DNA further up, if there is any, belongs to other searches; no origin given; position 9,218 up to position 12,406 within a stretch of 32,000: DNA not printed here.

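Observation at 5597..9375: Low-GC two-gene cassette (PHP::SMC/ABC-like ATPase fusion + AlbA_2/COG2865 protein) nested inside the BREX operon and translationally coupled at both ends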

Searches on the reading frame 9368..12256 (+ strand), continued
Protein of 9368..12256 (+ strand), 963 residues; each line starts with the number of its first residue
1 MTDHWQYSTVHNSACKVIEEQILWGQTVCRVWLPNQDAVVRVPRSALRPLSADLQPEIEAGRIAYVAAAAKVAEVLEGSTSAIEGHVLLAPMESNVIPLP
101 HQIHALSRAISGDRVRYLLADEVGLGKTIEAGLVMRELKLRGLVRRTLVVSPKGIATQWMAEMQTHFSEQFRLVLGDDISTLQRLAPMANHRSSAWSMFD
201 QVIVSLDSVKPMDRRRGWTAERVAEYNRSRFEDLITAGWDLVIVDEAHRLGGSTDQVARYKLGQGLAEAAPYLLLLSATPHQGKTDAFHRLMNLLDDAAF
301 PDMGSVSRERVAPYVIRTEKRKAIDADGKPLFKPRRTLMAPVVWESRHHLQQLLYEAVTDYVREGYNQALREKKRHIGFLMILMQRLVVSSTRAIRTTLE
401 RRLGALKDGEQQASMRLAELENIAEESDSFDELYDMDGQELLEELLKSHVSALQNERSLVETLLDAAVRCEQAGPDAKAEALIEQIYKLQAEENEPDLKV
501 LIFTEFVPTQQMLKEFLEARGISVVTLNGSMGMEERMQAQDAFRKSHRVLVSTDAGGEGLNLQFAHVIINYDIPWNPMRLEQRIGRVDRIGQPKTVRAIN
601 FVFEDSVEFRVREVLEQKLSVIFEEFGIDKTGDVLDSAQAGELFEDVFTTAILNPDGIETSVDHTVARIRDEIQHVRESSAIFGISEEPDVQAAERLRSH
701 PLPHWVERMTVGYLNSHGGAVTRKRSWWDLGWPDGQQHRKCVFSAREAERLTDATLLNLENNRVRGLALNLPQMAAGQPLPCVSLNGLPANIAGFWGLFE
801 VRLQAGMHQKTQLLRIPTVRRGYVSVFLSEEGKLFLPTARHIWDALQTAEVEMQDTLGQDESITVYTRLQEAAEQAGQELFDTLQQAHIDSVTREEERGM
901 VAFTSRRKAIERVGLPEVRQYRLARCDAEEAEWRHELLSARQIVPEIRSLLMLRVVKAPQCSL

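Call 98: search_protein_families(library=padloc, proteins=[L142:6361-7740:+, L142:8288-8974:+, L088:7316-8983:+, L108:7476-8990:+, L123:2485-4617:+, L133:3406-3804:+, L132:4325-4600:+, L103:5397-5663:+, L163:5189-7003:+, L159:3445-4734:+], max_evalue=0.000001)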
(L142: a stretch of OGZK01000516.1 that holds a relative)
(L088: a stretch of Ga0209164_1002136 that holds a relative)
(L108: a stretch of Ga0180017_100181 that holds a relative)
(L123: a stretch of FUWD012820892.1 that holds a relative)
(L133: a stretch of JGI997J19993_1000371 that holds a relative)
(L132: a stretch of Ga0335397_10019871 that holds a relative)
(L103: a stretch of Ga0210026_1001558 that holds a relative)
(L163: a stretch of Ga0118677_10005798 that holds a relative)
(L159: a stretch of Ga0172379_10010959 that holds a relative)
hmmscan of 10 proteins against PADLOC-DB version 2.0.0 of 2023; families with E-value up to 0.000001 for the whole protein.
L142:6361-7740:+ (460 aa): 39 families (the best 25 are shown)
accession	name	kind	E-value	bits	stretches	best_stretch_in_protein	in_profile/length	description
PDLC04148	HEC-03B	-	8.7e-135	448.3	1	1-458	1-455/458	-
PDLC03878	NsnB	-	3.7e-61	205.8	1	1-441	1-336/345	-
PDLC04707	PDC-M55A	-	1.2e-56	190.5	1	2-455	3-417/421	-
PDLC02979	AriA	-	9e-28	96.1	2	284-387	275-373/373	-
PDLC02980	AriA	-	5.7e-18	63.9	1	304-387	226-303/304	-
PDLC02336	AbiLi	-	9.7e-16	56.2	1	1-177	1-175/340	AbiLi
PDLC04179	HEC-01A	-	7.2e-13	46.4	0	319-391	343-409/459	-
PDLC04391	PDC-M07A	-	1.7e-12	45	1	1-448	1-399/412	-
PDLC00093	GajA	-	1.8e-12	44.8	1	337-388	383-437/736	AAA ATPase domain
PDLC04175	HEC-01A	-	2.6e-12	44.5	1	2-76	6-79/363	-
PDLC04611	PDC-M38A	-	4.5e-12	44.2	0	1-47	1-47/383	-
PDLC04176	HEC-01A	-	1.2e-11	42.6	0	2-69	3-70/371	-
PDLC04392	PDC-M07A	-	1.2e-11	42.3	1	1-165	1-159/432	-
PDLC00095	GajA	-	5.3e-11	39.8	1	338-387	397-447/752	AAA ATPase domain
PDLC02981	AriAB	-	6.7e-11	39.6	1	334-389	329-379/694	-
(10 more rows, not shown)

L142:8288-8974:+ (229 aa): 0 families

L088:7316-8983:+ (556 aa): 2 families
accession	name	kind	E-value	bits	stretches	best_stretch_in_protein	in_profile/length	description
PDLC02357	AbiU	-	5e-55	185.7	1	34-528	26-515/537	AbiU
PDLC02207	MzaE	-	8.9e-17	58.8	1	203-373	211-383/598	-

L108:7476-8990:+ (505 aa): 1 family
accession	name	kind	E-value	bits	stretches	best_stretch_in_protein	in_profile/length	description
PDLC04108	PD-T7-3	-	4e-10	37.5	1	10-174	5-181/432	-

L123:2485-4617:+ (711 aa): 49 families (the best 25 are shown)
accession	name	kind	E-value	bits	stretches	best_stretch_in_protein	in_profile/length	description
PDLC00114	GajB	-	4.6e-269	892.3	1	86-710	1-633/635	UrvD helicase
PDLC00132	GajB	-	5.4e-106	353.7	1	93-706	4-623/625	UrvD helicase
PDLC03802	RTasHel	-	2.6e-79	265.8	2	92-511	5-387/675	DRT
PDLC00117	GajB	-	9.1e-72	240.4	2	91-469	12-386/604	UrvD helicase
PDLC00103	GajB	-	1.4e-62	210.5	1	91-690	15-578/612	UrvD helicase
PDLC00127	GajB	-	5.1e-56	188.4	1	89-454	5-358/594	UrvD helicase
PDLC00130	GajB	-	2.1e-53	179.5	2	93-392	4-299/589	UrvD helicase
PDLC00104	GajB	-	8.1e-50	168.1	1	96-464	6-326/574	UrvD helicase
PDLC00107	GajB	-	9.1e-50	167.8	2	107-444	30-356/587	UrvD helicase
PDLC00121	GajB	-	3.3e-43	146.1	2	94-459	7-359/565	UrvD helicase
PDLC00134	GajB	-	7.7e-43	145.1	1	108-470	31-387/431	UrvD helicase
PDLC00119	GajB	-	9.6e-40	135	2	107-468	17-371/565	UrvD helicase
PDLC00123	GajB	-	5.3e-38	128.9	3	262-453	139-325/540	UrvD helicase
PDLC00144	GajB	-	4e-34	116.1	3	265-426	126-285/559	UrvD helicase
PDLC00110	GajB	-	1.2e-32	111.3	2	268-387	239-365/725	UrvD helicase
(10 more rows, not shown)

L133:3406-3804:+ (133 aa): 0 families

L132:4325-4600:+ (92 aa): 0 families

L103:5397-5663:+ (89 aa): 0 families

L163:5189-7003:+ (605 aa): 96 families (the best 25 are shown)
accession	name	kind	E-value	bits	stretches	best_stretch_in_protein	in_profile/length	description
PDLC00094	GajA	-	5.5e-231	766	1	1-599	1-563/569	AAA ATPase domain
PDLC00062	GajA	-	2.6e-100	334.7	2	1-361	1-368/639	AAA ATPase domain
PDLC00067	GajA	-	8.4e-74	247.1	1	2-600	4-598/604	AAA ATPase domain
PDLC00070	GajA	-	5.7e-49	165.2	1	1-455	1-454/596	AAA ATPase domain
PDLC00071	GajA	-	8.3e-35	118.6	1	1-462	1-448/588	AAA ATPase domain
PDLC00066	GajA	-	5.3e-34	115.7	2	181-452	170-435/567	AAA ATPase domain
PDLC00096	GajA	-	3.6e-33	113.2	2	277-457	271-460/630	AAA ATPase domain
PDLC00092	GajA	-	9e-32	108.3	2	182-451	200-471/604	AAA ATPase domain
PDLC02979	AriA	-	6.9e-30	103.1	2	1-59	1-58/373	-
PDLC02358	Old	-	7.2e-30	102.3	2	231-457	222-455/578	Old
PDLC00090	GajA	-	1e-29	101.8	1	1-422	1-450/659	AAA ATPase domain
PDLC00091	GajA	-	1.6e-29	101.3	2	1-89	1-88/627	AAA ATPase domain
PDLC00069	GajA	-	3.4e-29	99.8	2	241-424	280-472/687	AAA ATPase domain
PDLC00072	GajA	-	9.2e-29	98.4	2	287-424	339-475/709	AAA ATPase domain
PDLC00075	GajA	-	2.1e-28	97.2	1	298-451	271-422/536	AAA ATPase domain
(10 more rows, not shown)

L159:3445-4734:+ (430 aa): 38 families (the best 25 are shown)
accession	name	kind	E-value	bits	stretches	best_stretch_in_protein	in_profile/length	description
PDLC04182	HEC-01A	-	2.2e-199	660.5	1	1-429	1-402/406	-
PDLC04144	HEC-01B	-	2.4e-97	324.6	1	3-427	2-389/395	-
PDLC02980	AriA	-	7.6e-52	175.1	1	35-379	1-304/304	-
PDLC04183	HEC-01A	-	1.1e-41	141.3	1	3-427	4-398/402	-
PDLC04178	HEC-01A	-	3.1e-39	133.2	1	32-401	27-355/399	-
PDLC04176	HEC-01A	-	1.5e-37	127.8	1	3-428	2-366/371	-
PDLC04175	HEC-01A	-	2.8e-34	116.7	2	241-429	177-360/363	-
PDLC04184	HEC-01A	-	9.6e-34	115.2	1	32-384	20-397/464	-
PDLC04177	HEC-01A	-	5.7e-33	112.5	1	28-423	21-384/393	-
PDLC04180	HEC-01A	-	4.4e-29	99.8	1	31-418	20-362/382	-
PDLC04181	HEC-01A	-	8.9e-27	91.8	2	235-390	222-356/434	-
PDLC02335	AbiLi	-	9.5e-27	91.9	1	4-404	50-264/326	AbiLi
PDLC04135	mad3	-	1.9e-26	91.5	1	3-400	1-348/374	mads_3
PDLC04179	HEC-01A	-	8e-26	89.1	1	241-424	270-448/459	-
PDLC04389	PDC-M07A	-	1.4e-23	81.6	2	242-383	220-376/443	-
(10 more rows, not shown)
